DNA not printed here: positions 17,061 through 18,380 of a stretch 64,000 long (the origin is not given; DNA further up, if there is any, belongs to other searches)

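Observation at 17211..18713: Orphan 500-aa cargo protein with a C-terminal RecB-like PD-(D/E)xK nuclease signature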

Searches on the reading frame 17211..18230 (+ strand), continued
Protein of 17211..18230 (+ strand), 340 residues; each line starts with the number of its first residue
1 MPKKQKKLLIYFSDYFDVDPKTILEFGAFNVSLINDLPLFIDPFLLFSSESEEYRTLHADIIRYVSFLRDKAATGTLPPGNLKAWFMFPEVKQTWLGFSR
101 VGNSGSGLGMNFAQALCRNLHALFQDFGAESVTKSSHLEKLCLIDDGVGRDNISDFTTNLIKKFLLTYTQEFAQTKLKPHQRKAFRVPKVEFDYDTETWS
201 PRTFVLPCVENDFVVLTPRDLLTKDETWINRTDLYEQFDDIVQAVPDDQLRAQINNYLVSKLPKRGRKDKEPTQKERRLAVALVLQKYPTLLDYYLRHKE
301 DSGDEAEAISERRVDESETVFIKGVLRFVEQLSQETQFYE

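Call 106: search_protein_families(library=padloc, proteins=[L096:5331-5867:+, L096:5809-6360:+, L090:7415-8953:+, L096:4001-5338:+], max_evalue=0.01)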
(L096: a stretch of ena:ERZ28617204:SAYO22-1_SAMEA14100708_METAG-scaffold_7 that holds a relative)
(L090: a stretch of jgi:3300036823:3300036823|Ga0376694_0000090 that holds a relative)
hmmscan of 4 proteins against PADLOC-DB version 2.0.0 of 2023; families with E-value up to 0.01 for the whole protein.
L096:5331-5867:+ (179 aa): 0 families

L096:5809-6360:+ (184 aa): 0 families

L090:7415-8953:+ (513 aa): 2 families
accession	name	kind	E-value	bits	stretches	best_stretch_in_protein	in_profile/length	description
PDLC00759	Effector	-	1.3e-16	58.3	2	412-492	417-498/506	PN-superfamily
PDLC04726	PDC-M60C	-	4.9e-16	56.6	2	394-493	296-399/407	-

L096:4001-5338:+ (446 aa): 1 family
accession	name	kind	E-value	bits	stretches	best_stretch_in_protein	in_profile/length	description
PDLC04597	PDC-M36A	-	1.9e-17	61.2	1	4-209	7-207/457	-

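Call 111: search_solved_structures(query=P0127, max_evalue=0.01)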
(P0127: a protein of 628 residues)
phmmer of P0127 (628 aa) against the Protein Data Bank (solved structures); distinct sequences matched with E-value up to 0.01: 0.

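Call 112: search_solved_structures(query=P0140, max_evalue=0.01)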
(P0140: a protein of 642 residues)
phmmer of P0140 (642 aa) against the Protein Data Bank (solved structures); distinct sequences matched with E-value up to 0.01: 1.
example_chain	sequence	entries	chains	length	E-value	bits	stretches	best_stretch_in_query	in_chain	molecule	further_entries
8tl0_A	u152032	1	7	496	0.0048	18.6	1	468-621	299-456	CHAT domain-containing protein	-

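Call 113: search_solved_structures(query=P0209, max_evalue=0.01)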
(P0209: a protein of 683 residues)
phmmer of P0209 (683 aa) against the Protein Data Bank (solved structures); distinct sequences matched with E-value up to 0.01: 30.
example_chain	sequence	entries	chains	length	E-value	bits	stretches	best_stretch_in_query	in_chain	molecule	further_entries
4qez_B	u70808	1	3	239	2.5e-10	42.8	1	436-678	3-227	5'-methylthioadenosine/S-adenosylhomocysteine nucleosidase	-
4g89_A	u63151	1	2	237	2.5e-08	36.2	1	429-678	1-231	5'-methylthioadenosine/S-adenosylhomocysteine nucleosidase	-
3bl6_A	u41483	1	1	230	8.4e-08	34.5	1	452-672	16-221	5'-methylthioadenosine nucleosidase/S-adenosylhomocysteine nucleosidase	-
4gmh_A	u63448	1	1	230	8.9e-08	34.4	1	452-672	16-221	5'-methylthioadenosine/S-adenosylhomocysteine nucleosidase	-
3dp9_A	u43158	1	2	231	4.4e-07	32.1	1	467-666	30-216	MTA/SAH nucleosidase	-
4wkb_A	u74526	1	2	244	4.9e-07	31.9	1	467-666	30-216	5'-methylthioadenosine/S-adenosylhomocysteine nucleosidase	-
4x24_A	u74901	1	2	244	9e-07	31.1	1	467-666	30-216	5'-methylthioadenosine/S-adenosylhomocysteine nucleosidase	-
4f1w_A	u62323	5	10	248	4e-06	28.9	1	436-678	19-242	5'-methylthioadenosine/S-adenosylhomocysteine nucleosidase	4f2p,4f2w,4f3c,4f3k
1jys_A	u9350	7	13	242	4.3e-06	28.8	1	433-680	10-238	MTA/SAH nucleosidase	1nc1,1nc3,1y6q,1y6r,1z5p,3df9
5ue1_A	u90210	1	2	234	4.5e-06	28.8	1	440-677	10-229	5'-methylthioadenosine/S-adenosylhomocysteine nucleosidase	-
3o4v_A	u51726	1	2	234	6e-06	28.3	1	436-680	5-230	MTA/SAH nucleosidase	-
1z5n_A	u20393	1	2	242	1e-05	27.6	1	434-680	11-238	MTA/SAH nucleosidase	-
4wkc_A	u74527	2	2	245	1.1e-05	27.5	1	439-680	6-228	5'-methylthioadenosine/S-adenosylhomocysteine nucleosidase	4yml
1z5o_A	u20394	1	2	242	2.1e-05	26.6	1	433-680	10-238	MTA/SAH nucleosidase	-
4g41_A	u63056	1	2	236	2.8e-05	26.1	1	486-668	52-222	MTA/SAH nucleosidase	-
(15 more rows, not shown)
